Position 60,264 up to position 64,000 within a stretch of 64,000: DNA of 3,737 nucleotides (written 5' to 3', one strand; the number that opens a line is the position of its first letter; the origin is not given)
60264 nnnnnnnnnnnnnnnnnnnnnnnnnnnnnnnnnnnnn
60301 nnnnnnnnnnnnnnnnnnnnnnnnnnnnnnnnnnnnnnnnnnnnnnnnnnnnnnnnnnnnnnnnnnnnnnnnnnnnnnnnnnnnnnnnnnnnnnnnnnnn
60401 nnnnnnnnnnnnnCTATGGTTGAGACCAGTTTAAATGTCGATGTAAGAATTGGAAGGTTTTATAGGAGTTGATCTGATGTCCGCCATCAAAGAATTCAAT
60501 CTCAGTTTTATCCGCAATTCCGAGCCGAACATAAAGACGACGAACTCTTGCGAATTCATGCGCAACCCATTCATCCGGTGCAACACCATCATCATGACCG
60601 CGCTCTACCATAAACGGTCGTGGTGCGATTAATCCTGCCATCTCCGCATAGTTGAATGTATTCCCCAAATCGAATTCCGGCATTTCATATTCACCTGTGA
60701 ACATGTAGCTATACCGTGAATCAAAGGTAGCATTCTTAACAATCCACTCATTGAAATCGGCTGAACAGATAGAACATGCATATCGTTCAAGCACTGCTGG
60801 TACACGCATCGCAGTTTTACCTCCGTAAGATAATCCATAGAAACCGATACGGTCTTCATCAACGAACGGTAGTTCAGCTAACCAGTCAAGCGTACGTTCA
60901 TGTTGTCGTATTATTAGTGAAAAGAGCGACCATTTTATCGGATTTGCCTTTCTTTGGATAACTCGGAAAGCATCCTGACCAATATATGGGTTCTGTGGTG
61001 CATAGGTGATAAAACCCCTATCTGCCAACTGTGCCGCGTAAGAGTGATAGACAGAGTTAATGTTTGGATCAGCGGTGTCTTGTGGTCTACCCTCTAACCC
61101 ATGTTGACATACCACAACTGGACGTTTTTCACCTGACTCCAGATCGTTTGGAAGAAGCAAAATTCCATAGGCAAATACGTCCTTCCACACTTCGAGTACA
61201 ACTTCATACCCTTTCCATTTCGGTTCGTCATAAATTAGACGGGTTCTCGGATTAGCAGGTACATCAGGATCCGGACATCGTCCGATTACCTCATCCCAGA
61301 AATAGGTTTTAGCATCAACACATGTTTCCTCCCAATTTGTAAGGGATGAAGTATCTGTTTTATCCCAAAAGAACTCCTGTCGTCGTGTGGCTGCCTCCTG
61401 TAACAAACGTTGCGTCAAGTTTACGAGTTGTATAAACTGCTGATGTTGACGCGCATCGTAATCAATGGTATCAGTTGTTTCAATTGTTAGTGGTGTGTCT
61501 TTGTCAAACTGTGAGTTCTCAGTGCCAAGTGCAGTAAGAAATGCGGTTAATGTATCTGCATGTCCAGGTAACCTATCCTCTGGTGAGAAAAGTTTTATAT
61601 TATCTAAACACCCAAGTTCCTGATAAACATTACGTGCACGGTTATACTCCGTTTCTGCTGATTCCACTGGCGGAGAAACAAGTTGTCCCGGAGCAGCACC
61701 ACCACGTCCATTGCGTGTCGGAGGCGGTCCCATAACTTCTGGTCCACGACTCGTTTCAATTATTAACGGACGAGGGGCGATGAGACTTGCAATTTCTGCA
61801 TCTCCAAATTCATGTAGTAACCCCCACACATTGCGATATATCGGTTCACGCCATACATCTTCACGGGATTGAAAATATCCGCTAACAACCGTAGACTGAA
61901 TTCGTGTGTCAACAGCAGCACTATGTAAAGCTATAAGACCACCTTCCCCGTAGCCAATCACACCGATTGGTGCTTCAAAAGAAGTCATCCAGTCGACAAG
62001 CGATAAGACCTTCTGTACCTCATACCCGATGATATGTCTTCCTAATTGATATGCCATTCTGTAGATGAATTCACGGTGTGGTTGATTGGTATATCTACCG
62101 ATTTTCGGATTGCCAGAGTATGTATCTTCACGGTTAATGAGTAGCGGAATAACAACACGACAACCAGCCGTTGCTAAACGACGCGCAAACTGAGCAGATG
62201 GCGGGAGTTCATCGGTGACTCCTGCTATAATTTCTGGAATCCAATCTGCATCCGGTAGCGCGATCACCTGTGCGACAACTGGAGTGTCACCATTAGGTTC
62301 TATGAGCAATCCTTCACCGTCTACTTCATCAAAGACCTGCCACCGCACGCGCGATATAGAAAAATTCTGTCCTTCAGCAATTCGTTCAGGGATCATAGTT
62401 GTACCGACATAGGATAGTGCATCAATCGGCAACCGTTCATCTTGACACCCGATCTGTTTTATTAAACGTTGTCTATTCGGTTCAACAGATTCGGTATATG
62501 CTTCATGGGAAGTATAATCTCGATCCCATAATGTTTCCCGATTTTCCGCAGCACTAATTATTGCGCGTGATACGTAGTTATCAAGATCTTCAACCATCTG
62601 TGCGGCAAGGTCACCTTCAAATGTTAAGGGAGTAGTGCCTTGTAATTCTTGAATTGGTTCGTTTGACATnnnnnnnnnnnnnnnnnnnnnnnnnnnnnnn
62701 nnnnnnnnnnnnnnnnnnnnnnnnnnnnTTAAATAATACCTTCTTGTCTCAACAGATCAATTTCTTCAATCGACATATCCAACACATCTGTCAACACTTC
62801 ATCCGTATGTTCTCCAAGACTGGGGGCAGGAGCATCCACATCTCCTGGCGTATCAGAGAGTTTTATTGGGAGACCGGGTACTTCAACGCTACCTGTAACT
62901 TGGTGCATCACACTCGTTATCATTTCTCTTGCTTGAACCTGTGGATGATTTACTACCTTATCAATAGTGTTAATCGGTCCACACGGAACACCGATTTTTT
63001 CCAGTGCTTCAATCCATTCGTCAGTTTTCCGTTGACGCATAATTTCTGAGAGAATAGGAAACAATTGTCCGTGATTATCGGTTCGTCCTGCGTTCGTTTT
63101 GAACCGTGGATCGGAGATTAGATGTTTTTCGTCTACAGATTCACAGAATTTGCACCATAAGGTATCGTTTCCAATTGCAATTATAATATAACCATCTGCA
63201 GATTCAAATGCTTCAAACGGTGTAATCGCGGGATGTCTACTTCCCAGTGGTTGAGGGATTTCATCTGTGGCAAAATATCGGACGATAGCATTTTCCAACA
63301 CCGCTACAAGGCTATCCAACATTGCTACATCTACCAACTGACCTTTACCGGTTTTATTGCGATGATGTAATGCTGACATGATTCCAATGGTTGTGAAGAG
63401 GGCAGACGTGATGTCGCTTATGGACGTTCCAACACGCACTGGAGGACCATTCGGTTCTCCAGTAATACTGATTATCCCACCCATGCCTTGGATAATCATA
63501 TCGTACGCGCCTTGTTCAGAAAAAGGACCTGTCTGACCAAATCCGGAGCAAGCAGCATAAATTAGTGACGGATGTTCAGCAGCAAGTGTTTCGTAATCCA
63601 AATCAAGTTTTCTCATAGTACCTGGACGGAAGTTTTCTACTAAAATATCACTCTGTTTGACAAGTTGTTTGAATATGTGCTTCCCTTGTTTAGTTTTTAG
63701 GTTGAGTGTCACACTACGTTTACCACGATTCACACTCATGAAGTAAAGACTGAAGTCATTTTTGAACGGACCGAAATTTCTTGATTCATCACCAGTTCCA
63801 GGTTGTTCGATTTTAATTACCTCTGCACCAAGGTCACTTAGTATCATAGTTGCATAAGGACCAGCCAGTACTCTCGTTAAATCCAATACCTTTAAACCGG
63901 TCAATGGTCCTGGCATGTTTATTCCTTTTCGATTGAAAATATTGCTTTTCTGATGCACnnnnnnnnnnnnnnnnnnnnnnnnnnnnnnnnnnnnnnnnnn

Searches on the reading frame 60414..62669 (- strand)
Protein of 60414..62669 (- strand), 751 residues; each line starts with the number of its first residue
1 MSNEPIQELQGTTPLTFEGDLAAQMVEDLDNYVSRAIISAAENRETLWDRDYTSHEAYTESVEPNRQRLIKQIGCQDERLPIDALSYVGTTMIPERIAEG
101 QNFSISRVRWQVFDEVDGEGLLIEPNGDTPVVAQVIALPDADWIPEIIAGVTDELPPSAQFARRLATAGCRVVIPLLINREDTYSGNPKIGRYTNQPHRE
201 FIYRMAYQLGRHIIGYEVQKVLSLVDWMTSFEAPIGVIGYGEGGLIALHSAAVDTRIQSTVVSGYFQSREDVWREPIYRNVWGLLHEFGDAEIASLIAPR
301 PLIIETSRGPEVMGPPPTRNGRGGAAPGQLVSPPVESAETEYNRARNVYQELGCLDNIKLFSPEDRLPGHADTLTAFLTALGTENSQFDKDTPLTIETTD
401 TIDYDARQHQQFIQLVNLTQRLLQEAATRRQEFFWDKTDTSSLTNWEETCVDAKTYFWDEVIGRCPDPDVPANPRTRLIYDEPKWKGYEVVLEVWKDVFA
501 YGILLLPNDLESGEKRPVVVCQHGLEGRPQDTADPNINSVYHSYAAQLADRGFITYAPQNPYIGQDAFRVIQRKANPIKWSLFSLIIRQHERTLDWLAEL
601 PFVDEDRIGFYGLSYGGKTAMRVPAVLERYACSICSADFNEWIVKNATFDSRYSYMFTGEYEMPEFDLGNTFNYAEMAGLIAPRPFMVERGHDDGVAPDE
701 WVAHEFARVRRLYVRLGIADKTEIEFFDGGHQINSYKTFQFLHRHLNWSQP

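Call 29: search_protein_families(library=ncbifam, proteins=[window:60414-62669:-], max_evalue=0.00001)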
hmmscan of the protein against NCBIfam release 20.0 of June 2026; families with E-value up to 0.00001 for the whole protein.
window:60414-62669:- (751 aa): 0 families

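Call 80: search_protein_families(library=pfam, proteins=[window:60414-62669:-], max_evalue=0.001)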
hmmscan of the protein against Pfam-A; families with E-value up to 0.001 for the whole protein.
window:60414-62669:- (751 aa): 6 families
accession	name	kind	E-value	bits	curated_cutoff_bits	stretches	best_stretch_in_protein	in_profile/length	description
PF01738.24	DLH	-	7.6e-08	32.6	21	0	159-261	31-125/217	Dienelactone hydrolase family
PF00326.27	Peptidase_S9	-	5.6e-07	29.7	22.6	1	594-737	52-195/213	Prolyl oligopeptidase family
PF05448.18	AXE1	-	6.3e-06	25.6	21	1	479-635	48-205/321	Acetyl xylan esterase (AXE1)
PF12715.13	Abhydrolase_7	-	0.00011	22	21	1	407-691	14-313/388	Abhydrolase family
PF22244.2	GCE_fung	-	0.00027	21.3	27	0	591-634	88-133/231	Glucuronyl esterase, fungi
PF08840.17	BAAT_C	-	0.00074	20.1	20.9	0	591-635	7-51/210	BAAT / Acyl-CoA thioester hydrolase C terminal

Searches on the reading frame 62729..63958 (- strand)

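Call 80: search_protein_families(library=pfam, proteins=[window:62729-63958:-], max_evalue=0.001)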
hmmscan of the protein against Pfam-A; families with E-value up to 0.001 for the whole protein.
window:62729-63958:- (409 aa): 1 family
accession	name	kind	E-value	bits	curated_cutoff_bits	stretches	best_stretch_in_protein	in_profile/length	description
PF02515.22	CoA_transf_3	-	2.3e-134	448.6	23.3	1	19-385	1-366/366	CoA-transferase family III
